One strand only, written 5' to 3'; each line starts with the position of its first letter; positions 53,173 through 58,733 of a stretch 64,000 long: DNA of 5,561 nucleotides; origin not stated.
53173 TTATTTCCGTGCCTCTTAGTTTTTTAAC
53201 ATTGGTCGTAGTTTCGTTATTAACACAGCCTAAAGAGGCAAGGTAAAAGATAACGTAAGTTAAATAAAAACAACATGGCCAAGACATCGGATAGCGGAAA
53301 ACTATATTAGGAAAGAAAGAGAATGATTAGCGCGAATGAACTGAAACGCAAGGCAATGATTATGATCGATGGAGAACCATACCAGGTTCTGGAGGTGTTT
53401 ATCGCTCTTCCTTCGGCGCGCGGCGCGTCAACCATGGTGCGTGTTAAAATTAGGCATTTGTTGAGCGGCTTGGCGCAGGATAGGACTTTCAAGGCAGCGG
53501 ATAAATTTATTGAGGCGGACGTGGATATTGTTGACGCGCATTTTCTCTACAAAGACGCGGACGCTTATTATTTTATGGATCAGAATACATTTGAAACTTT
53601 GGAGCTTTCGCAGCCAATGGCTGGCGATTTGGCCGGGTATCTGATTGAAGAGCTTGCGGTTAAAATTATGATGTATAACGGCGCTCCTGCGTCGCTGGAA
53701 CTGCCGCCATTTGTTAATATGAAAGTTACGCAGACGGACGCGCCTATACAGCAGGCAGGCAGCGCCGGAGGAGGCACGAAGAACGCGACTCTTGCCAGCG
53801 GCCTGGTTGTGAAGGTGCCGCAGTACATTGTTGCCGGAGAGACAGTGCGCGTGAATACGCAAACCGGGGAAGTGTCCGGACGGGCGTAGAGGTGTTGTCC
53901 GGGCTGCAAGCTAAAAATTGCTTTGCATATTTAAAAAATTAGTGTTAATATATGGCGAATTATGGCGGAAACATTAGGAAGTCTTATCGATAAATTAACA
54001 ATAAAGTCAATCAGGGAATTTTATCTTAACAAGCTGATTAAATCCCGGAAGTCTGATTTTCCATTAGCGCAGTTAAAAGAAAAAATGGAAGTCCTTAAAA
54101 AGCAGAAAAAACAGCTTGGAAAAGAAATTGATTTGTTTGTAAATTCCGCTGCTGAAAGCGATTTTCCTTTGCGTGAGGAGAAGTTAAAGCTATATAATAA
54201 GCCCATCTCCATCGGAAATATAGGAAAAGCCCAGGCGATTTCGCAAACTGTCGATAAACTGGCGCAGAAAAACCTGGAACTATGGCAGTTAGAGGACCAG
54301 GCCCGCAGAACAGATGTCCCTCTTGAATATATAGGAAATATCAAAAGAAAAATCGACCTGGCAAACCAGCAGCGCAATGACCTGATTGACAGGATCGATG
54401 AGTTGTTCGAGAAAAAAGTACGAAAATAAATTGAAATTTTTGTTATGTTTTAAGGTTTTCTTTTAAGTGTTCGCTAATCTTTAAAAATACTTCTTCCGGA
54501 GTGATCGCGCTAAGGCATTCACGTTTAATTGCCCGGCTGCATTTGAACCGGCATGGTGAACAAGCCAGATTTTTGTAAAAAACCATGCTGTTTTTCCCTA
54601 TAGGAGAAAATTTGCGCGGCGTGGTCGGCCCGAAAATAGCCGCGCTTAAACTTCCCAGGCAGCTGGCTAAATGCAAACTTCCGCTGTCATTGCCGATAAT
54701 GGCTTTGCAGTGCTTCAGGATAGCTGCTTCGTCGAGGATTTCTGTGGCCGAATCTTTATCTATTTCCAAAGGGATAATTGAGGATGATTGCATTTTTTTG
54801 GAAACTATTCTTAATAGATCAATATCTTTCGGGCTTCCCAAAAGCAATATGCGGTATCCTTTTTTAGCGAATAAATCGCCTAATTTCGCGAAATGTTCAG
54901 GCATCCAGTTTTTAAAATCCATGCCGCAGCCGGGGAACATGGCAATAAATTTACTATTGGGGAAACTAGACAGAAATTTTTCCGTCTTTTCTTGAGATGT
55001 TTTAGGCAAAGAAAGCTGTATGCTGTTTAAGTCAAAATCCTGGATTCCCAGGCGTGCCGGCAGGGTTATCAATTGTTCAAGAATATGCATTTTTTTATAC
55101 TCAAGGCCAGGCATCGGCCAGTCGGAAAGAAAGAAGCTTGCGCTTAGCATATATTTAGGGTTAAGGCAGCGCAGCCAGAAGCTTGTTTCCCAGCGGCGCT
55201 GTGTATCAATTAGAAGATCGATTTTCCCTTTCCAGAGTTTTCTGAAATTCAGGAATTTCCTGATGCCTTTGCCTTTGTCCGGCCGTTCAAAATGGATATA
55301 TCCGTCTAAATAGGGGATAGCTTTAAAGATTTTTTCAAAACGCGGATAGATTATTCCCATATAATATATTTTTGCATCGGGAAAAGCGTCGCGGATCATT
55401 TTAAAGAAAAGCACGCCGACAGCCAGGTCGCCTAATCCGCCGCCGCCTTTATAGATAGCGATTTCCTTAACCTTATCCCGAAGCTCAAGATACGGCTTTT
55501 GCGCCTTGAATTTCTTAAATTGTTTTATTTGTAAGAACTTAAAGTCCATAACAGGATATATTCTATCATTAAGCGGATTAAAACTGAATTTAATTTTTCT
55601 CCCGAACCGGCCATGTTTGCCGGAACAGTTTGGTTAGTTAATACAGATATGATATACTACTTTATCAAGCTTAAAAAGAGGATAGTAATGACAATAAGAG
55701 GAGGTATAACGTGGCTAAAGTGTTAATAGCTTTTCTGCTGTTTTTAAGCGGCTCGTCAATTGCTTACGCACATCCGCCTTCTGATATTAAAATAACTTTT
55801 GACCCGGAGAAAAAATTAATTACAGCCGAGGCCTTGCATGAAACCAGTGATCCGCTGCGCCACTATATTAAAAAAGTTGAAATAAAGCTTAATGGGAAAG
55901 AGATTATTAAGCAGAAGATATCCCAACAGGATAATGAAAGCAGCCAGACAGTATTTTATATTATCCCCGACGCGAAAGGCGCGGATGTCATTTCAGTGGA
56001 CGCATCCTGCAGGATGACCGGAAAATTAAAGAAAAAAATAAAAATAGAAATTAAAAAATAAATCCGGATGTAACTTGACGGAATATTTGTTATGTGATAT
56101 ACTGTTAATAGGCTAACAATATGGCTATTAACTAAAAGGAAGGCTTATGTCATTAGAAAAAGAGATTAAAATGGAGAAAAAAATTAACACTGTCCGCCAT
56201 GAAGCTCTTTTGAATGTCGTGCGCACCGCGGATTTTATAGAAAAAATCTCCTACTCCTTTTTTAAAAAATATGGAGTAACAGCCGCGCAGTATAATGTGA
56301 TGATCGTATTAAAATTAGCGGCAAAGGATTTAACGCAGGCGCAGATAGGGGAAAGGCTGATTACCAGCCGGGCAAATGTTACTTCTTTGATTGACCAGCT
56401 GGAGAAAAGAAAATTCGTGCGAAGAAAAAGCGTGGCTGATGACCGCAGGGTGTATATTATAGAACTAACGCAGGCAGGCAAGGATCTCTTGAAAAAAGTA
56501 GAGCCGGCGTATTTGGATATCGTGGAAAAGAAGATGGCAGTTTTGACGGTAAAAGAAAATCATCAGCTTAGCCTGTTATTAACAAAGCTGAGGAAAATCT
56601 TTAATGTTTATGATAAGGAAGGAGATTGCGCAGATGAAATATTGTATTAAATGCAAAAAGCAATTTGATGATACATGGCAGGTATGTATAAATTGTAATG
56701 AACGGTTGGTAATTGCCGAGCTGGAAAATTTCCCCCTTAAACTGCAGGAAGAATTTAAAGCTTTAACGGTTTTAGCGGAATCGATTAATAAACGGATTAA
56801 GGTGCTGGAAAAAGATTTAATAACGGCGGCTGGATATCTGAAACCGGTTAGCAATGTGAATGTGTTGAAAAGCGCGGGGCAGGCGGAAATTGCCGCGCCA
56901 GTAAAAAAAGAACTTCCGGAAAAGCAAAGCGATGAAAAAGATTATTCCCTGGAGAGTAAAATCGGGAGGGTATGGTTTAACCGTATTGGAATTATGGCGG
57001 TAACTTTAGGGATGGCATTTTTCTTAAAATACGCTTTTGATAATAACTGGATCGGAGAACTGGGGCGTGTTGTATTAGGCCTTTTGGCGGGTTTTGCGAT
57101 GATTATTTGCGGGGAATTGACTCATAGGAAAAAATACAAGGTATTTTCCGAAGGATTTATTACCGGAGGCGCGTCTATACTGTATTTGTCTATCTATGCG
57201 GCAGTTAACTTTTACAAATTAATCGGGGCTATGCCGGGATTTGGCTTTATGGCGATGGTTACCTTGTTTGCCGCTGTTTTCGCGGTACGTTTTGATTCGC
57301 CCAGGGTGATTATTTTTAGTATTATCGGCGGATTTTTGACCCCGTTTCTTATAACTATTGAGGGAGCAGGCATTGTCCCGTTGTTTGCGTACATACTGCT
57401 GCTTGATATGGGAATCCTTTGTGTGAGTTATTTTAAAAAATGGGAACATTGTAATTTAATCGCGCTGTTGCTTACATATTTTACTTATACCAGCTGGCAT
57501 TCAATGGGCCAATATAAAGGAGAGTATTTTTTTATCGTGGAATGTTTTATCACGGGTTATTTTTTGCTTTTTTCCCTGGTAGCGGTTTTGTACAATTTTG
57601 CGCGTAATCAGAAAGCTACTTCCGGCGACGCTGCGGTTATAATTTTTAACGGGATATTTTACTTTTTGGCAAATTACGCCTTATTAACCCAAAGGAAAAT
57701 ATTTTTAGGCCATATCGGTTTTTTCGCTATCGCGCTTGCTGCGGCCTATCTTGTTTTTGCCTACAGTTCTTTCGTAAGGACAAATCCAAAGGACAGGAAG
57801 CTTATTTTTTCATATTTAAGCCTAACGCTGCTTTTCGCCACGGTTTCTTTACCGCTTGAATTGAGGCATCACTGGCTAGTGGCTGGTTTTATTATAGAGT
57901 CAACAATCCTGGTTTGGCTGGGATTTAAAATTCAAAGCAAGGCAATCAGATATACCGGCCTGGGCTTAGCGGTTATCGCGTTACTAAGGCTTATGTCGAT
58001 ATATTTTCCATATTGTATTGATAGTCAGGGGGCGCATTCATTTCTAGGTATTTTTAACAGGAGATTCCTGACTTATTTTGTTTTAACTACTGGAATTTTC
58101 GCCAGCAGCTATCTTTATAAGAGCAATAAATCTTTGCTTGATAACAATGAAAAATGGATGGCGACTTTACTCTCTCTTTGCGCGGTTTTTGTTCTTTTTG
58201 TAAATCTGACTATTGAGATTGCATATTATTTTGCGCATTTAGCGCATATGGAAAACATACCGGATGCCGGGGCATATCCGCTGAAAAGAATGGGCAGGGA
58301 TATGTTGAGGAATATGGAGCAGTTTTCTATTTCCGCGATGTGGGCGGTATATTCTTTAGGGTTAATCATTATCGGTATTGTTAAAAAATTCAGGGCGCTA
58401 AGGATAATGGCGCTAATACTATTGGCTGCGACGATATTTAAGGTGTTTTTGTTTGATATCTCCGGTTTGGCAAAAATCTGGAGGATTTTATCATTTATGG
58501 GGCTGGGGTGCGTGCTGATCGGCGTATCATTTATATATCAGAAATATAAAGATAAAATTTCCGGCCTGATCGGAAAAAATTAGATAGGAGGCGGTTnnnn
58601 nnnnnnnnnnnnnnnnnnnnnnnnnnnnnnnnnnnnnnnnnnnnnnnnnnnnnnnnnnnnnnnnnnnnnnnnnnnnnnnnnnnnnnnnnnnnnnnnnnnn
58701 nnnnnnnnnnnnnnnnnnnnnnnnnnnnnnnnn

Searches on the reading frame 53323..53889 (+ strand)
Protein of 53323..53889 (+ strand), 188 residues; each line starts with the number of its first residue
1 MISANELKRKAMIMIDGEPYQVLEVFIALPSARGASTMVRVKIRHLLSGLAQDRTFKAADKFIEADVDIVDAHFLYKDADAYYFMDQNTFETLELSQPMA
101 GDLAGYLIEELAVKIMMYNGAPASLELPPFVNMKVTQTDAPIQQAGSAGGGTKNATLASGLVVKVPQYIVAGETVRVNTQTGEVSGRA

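Call 50: search_protein_families(library=pfam, proteins=[window:53323-53889:+], max_evalue=0.0001)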
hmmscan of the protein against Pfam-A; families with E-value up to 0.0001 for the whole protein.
window:53323-53889:+ (188 aa): 3 families
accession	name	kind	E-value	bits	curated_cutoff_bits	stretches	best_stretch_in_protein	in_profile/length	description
PF01132.26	EFP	-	2.1e-15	56.8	27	1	71-122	2-53/54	Elongation factor P (EF-P) OB domain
PF09285.17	Elong-fact-P_C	-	9.3e-15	54.5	25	1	131-184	1-53/56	Elongation factor P, C-terminal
PF08207.18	EFP_N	-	1.3e-12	48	23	1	3-62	1-58/58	Elongation factor P (EF-P) KOW-like domain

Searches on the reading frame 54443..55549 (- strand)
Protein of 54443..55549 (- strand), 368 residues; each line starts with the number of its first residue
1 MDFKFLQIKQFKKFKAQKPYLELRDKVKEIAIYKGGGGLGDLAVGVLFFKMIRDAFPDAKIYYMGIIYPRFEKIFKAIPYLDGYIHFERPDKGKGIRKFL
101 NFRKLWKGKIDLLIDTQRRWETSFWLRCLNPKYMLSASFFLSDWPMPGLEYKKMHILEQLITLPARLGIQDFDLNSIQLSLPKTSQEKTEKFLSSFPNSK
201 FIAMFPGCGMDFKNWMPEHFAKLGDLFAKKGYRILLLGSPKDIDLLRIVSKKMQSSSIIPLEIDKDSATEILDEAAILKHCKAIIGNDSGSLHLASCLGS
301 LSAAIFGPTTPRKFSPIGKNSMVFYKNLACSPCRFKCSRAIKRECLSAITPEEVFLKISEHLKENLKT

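Call 50: search_protein_families(library=pfam, proteins=[window:54443-55549:-], max_evalue=0.0001)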
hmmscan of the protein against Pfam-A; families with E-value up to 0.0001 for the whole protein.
window:54443-55549:- (368 aa): 1 family
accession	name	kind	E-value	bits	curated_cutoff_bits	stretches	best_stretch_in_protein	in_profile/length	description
PF01075.23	Glyco_transf_9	-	1.5e-24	87.1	22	1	105-337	8-240/247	Glycosyltransferase family 9 (heptosyltransferase)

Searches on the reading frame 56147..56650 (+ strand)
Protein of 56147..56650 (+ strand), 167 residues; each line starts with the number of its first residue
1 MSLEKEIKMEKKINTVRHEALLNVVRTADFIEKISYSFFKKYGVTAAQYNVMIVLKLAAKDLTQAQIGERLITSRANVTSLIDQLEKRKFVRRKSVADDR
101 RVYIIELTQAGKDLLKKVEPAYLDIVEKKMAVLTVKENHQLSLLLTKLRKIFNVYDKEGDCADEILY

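Call 50: search_protein_families(library=pfam, proteins=[window:56147-56650:+], max_evalue=0.0001)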
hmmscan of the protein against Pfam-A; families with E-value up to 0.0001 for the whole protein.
window:56147-56650:+ (167 aa): 3 families
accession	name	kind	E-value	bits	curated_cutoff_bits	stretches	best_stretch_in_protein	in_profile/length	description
PF12802.13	MarR_2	-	2.7e-11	43.9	27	1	42-101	1-60/61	MarR family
PF01047.28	MarR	-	1.5e-09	38.1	24.6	1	45-102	2-58/59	MarR family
PF22381.2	Staph_reg_Sar_Rot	-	6.4e-08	33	27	1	38-117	6-84/85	Transcriptional regulator SarA/Rot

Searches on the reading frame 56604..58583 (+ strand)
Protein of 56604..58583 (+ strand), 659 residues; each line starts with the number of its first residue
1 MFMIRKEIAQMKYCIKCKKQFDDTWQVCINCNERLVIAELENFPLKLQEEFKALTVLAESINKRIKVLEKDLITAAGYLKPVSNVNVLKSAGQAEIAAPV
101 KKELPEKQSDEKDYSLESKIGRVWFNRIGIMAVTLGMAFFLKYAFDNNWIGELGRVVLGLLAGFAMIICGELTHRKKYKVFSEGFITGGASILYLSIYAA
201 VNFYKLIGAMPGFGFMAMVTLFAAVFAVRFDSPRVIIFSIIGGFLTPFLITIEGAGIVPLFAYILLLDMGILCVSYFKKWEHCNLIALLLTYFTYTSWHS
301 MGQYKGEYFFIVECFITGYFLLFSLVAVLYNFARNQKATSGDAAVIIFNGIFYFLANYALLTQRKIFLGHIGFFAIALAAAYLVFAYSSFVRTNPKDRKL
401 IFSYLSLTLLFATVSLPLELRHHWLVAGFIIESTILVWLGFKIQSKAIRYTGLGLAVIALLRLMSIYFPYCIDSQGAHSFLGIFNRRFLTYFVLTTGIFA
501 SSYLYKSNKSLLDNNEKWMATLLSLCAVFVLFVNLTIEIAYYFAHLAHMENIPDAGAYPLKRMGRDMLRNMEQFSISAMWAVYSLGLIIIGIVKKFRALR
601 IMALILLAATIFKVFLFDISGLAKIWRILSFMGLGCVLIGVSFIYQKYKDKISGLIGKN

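Call 50: search_protein_families(library=pfam, proteins=[window:56604-58583:+], max_evalue=0.0001)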
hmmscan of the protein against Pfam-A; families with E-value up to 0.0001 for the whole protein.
window:56604-58583:+ (659 aa): 1 family
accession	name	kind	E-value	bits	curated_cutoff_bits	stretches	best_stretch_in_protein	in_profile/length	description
PF10101.14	DUF2339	-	8.3e-84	283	33.6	2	124-545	4-427/659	Predicted membrane protein (DUF2339)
